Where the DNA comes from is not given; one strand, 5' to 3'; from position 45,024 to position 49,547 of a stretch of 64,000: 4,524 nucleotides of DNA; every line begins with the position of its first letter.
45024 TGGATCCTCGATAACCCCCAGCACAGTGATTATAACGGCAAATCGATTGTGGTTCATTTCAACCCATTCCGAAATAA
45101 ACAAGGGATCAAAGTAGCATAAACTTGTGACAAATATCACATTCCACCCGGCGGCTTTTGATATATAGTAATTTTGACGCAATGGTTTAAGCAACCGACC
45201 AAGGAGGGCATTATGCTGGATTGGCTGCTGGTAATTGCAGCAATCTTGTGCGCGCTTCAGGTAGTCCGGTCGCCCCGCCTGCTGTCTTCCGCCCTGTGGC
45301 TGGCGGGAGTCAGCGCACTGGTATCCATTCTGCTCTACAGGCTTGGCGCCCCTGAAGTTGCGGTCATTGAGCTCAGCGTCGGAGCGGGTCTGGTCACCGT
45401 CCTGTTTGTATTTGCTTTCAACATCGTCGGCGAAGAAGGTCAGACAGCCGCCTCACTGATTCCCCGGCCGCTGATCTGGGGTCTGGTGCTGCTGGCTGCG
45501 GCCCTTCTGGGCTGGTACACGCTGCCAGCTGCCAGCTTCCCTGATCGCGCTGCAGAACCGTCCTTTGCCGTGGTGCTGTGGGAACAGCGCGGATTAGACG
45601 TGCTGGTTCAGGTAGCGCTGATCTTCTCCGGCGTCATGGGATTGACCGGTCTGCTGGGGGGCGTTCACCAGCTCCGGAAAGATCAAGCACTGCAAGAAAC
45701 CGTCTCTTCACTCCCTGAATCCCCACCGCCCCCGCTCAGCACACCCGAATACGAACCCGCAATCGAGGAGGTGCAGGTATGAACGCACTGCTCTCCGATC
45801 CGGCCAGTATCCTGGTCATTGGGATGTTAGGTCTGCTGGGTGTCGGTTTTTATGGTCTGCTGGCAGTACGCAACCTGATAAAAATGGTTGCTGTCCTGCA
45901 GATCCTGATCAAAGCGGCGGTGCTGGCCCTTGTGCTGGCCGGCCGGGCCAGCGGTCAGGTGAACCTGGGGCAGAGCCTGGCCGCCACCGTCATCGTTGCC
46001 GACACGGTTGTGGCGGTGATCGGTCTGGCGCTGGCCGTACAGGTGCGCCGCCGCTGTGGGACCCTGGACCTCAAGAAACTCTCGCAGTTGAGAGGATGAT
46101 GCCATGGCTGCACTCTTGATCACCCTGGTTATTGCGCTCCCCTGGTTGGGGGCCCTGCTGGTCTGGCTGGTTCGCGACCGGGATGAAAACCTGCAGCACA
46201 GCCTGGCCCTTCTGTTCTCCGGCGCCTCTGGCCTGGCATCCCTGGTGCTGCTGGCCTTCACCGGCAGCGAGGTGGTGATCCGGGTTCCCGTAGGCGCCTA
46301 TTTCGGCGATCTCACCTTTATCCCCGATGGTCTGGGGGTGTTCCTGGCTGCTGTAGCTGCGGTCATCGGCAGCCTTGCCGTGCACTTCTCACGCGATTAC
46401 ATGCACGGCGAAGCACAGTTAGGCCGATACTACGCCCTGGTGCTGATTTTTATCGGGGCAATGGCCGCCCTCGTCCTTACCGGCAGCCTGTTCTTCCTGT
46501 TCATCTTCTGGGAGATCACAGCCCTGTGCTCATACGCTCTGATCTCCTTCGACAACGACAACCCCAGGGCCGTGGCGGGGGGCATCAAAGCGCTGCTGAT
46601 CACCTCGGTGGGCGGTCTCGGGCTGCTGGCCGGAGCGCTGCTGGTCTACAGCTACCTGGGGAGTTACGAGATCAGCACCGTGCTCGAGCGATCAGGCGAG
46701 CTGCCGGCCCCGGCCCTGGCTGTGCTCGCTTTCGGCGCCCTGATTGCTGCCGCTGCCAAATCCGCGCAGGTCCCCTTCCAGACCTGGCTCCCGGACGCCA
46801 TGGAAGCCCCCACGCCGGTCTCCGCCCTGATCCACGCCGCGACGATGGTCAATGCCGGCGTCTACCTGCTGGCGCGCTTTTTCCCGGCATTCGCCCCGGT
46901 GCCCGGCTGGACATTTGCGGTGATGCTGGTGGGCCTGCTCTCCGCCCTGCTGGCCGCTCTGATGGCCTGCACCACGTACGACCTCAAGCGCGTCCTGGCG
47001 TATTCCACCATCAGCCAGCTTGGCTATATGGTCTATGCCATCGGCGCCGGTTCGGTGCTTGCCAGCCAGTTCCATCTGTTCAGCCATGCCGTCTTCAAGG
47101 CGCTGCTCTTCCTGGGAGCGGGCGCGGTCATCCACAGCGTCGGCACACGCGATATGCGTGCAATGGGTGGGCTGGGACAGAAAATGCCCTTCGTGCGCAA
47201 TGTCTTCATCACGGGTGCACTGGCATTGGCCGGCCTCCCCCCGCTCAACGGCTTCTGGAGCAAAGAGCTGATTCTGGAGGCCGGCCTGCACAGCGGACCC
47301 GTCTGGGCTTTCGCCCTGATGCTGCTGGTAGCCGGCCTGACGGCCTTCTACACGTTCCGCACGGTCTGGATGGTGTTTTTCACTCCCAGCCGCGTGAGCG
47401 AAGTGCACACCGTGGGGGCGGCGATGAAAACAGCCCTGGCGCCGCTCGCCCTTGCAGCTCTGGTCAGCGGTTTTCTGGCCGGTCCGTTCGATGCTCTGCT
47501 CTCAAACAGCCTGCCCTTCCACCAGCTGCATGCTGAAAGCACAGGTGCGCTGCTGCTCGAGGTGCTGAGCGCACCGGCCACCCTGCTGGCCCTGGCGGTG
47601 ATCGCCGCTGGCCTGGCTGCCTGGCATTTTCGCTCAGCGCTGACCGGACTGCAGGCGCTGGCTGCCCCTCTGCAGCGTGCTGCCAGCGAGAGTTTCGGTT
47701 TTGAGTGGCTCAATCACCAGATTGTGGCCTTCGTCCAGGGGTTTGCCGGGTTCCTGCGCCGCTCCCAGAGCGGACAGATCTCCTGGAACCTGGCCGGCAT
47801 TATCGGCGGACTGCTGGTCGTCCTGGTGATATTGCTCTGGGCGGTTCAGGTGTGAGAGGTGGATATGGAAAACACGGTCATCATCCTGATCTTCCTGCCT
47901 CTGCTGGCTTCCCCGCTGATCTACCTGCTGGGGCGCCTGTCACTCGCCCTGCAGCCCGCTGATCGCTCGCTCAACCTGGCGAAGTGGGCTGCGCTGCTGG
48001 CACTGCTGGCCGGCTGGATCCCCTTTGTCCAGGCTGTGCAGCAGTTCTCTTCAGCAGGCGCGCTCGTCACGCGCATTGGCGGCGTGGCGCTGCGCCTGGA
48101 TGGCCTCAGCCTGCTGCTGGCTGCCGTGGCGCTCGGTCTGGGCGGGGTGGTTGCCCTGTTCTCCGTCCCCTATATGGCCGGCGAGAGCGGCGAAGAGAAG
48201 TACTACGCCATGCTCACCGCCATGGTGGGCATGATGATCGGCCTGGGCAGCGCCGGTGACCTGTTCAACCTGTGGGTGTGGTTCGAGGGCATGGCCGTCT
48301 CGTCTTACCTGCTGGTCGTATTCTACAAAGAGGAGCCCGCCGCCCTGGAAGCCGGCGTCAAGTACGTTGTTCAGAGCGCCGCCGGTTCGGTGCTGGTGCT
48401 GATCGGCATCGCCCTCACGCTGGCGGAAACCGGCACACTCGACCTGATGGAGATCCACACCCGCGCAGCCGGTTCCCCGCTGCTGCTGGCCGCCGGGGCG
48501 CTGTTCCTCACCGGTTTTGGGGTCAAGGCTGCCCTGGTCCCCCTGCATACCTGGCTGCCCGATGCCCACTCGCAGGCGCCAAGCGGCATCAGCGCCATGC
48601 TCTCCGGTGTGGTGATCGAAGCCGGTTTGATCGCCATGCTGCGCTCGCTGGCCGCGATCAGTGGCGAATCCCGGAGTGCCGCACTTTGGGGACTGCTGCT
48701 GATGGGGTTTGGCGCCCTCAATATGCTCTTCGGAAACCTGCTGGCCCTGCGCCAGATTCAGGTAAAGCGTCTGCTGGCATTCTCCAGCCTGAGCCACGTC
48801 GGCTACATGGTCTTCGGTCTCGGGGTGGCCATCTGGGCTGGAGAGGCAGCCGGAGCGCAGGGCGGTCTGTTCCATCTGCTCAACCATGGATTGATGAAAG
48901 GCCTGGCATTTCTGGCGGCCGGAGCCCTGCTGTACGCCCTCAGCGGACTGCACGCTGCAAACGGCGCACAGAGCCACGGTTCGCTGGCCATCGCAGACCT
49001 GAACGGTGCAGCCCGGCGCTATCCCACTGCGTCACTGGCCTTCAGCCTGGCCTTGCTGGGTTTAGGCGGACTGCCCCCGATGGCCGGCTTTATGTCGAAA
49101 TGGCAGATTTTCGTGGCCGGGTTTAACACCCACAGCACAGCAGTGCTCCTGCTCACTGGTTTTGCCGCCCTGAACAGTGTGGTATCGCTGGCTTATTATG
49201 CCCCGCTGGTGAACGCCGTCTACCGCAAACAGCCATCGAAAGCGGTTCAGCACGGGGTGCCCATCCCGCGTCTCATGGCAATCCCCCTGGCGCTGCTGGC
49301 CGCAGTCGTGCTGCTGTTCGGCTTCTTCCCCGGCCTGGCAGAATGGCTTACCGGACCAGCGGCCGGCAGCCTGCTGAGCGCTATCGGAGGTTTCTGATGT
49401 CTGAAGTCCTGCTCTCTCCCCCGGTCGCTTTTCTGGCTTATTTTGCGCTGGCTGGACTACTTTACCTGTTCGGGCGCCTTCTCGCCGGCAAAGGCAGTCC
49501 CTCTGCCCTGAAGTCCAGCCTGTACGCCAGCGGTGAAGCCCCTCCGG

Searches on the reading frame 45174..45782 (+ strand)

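Call 9: search_protein_families(library=pfam, proteins=[window:45174-45782:+], max_evalue=0.001)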
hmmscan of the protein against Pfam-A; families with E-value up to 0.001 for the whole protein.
window:45174-45782:+ (202 aa): 2 families
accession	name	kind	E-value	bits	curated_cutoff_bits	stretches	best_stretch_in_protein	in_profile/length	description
PF13244.11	MbhD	-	1.4e-10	41.6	27.2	1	22-82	2-62/67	MBH, subunit D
PF00499.25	Oxidored_q3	-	3.5e-09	37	33.2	1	26-117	1-92/146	NADH-ubiquinone/plastoquinone oxidoreductase chain 6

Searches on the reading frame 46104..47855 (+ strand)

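Call 9: search_protein_families(library=pfam, proteins=[window:46104-47855:+], max_evalue=0.001)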
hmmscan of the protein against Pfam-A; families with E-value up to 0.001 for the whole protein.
window:46104-47855:+ (583 aa): 2 families
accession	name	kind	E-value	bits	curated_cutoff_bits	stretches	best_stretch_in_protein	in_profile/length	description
PF00361.26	Proton_antipo_M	-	1.4e-73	248.1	21.5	1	128-412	3-293/294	NADH:quinone oxidoreductase/Mrp antiporter, TM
PF00662.26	Proton_antipo_N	-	6.1e-06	26.5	24.5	1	69-110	10-51/51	NADH-Ubiquinone oxidoreductase (complex I), chain 5 N-terminus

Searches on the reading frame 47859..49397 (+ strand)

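Call 9: search_protein_families(library=pfam, proteins=[window:47859-49397:+], max_evalue=0.001)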
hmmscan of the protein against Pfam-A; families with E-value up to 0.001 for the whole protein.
window:47859-49397:+ (512 aa): 3 families
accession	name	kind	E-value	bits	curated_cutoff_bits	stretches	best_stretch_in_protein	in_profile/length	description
PF00361.26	Proton_antipo_M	-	1e-61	209.2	21.5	1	132-436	1-290/294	NADH:quinone oxidoreductase/Mrp antiporter, TM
PF00662.26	Proton_antipo_N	-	3.2e-07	30.6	24.5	1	76-116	11-51/51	NADH-Ubiquinone oxidoreductase (complex I), chain 5 N-terminus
PF10125.14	NADHdeh_related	-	0.00033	20.6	27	1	114-228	68-180/218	NADH dehydrogenase I, subunit N related protein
